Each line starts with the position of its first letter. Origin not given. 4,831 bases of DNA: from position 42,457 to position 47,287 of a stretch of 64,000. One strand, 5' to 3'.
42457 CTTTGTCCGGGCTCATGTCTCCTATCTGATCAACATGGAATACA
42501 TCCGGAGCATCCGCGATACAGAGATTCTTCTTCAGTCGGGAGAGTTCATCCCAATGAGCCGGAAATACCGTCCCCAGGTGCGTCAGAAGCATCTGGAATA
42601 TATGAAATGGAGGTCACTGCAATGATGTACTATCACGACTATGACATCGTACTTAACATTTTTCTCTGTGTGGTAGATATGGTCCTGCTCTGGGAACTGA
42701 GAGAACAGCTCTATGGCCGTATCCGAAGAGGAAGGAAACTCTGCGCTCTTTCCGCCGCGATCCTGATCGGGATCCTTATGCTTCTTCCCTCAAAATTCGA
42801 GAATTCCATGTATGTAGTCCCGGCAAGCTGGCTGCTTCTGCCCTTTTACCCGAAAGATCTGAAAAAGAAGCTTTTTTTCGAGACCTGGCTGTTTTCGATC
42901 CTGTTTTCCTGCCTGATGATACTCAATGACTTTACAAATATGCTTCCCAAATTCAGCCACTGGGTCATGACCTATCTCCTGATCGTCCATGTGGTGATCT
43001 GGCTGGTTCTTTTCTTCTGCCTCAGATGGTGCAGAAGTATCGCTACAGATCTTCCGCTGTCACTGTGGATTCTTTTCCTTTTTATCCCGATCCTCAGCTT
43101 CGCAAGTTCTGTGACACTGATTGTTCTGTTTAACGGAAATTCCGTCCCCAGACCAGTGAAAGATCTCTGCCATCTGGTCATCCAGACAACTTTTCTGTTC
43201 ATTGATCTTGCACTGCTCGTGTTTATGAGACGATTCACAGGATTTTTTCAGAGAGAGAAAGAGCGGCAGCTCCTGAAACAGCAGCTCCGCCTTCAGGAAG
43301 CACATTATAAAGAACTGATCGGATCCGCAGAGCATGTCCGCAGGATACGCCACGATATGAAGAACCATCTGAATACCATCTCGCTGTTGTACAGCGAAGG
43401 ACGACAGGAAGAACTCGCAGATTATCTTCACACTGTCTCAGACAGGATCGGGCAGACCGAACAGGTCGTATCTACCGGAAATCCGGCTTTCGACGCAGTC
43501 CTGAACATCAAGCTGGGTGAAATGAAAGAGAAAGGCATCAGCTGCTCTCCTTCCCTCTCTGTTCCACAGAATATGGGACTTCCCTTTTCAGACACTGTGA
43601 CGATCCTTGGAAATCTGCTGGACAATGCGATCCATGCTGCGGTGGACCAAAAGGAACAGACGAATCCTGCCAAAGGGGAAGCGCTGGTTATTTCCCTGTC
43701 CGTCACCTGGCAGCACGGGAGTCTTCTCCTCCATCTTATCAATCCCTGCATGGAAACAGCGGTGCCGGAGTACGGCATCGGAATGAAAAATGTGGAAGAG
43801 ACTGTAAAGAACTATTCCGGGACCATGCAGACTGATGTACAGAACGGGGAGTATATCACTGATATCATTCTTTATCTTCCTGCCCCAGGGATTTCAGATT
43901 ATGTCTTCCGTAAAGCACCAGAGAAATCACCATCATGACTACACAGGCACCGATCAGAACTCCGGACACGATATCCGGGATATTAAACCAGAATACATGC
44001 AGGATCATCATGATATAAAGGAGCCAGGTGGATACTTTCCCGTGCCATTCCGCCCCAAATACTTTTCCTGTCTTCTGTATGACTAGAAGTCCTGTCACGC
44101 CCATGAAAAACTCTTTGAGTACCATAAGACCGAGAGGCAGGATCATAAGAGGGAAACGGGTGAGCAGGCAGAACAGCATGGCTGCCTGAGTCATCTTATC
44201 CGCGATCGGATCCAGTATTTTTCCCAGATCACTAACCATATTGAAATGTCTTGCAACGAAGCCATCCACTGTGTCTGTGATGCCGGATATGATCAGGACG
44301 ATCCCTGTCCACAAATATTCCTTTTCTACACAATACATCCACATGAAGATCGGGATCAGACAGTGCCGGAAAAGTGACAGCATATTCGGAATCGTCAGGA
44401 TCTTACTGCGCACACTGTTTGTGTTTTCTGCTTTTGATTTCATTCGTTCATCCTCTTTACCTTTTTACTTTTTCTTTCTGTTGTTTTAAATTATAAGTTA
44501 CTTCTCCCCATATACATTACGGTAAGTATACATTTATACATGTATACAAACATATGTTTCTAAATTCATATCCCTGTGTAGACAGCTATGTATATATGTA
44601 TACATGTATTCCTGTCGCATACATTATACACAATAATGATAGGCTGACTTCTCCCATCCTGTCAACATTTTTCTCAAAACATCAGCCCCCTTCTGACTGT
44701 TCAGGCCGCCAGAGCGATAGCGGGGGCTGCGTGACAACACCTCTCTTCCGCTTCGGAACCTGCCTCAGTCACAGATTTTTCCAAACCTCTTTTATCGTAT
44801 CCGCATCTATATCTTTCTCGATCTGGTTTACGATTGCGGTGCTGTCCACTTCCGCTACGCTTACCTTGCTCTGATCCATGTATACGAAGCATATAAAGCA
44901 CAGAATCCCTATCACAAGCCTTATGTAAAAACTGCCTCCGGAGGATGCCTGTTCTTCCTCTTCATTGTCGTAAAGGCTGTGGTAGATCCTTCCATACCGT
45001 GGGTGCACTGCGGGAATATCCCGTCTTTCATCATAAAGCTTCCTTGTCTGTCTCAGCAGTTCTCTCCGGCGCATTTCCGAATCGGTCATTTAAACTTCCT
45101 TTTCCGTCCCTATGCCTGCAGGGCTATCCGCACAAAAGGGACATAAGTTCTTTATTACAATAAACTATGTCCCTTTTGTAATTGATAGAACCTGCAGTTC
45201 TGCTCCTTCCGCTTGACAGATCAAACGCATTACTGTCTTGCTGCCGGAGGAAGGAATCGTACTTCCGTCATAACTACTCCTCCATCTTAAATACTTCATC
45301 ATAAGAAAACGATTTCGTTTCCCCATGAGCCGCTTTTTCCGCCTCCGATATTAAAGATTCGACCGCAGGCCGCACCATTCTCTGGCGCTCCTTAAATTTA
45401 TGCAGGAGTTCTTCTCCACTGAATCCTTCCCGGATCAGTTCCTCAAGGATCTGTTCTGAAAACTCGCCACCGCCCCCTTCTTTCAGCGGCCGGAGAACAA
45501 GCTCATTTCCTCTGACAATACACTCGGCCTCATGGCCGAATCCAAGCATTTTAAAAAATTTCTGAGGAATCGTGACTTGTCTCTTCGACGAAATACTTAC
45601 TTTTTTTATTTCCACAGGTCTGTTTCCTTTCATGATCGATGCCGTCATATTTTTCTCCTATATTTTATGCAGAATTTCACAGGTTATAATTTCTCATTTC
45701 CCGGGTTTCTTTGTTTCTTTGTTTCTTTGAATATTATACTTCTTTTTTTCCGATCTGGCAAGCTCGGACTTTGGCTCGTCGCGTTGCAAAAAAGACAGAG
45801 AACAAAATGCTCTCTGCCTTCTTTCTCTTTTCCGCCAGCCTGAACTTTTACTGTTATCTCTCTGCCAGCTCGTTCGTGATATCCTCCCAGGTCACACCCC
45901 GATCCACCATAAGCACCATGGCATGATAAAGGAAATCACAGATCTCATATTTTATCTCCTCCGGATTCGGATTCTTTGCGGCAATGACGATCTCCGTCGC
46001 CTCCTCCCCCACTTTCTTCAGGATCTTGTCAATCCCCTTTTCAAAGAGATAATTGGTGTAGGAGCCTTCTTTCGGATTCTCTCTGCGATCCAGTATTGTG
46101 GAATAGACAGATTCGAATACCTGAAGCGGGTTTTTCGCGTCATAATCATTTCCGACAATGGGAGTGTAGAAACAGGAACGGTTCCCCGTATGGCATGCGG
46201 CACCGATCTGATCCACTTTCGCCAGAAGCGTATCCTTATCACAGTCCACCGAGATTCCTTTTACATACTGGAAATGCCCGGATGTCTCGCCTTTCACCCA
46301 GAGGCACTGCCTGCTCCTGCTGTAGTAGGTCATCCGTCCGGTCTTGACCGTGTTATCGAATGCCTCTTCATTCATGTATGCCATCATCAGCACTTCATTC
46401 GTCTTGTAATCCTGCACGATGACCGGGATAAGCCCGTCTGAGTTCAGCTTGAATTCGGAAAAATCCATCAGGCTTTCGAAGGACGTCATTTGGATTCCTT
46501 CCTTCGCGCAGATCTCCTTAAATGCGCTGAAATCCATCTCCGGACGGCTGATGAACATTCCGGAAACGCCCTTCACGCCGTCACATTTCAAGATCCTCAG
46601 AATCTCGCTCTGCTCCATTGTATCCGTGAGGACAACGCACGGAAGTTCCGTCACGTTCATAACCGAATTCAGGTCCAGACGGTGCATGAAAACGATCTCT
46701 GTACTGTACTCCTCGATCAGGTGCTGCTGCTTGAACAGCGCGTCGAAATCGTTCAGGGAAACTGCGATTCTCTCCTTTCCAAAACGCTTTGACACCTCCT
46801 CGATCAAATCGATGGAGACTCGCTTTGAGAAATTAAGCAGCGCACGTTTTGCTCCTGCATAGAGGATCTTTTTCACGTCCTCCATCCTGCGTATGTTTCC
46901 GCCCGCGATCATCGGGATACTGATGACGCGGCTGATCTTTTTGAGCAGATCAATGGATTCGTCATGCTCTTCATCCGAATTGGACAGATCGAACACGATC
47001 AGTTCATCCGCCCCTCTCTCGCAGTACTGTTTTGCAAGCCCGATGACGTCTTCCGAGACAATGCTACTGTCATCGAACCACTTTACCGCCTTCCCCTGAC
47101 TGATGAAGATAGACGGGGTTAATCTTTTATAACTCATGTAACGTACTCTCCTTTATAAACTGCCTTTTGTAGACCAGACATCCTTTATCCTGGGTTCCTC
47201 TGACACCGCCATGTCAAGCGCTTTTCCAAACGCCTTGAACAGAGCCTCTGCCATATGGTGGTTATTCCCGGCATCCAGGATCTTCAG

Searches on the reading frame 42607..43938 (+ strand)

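Call 67: search_protein_families(library=pfam, proteins=[window:42607-43938:+], max_evalue=0.00001)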
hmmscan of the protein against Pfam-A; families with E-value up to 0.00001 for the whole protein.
window:42607-43938:+ (443 aa): 1 family
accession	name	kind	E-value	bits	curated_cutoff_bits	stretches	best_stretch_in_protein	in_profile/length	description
PF14501.12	HATPase_c_5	-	7.5e-12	45.5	22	1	328-422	4-101/102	GHKL domain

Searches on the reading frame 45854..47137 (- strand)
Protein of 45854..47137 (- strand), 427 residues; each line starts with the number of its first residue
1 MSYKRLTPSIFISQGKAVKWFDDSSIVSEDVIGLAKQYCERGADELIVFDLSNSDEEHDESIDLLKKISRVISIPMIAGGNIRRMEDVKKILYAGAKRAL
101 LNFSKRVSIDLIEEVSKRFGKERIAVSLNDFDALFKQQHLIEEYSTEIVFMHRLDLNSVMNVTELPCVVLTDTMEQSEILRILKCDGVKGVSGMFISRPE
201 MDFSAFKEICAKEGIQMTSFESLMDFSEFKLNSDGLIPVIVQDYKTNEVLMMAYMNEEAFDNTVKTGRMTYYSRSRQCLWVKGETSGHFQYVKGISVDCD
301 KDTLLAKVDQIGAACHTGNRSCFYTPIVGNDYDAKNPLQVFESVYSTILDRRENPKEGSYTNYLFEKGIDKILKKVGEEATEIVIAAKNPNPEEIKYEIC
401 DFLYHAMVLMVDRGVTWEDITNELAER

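Call 67: search_protein_families(library=pfam, proteins=[window:45854-47137:-], max_evalue=0.00001)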
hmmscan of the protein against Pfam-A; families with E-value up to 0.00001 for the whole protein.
window:45854-47137:- (427 aa): 3 families
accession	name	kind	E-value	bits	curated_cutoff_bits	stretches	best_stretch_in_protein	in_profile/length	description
PF01502.23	PRA-CH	-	7.3e-36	122.3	27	1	251-324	1-74/74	Phosphoribosyl-AMP cyclohydrolase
PF00977.27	His_biosynth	-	7.3e-22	78.4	23.6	1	5-132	1-132/228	Histidine biosynthesis protein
PF01503.22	PRA-PH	-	8.9e-21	74.5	21.3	1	343-427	3-85/86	Phosphoribosyl-ATP pyrophosphohydrolase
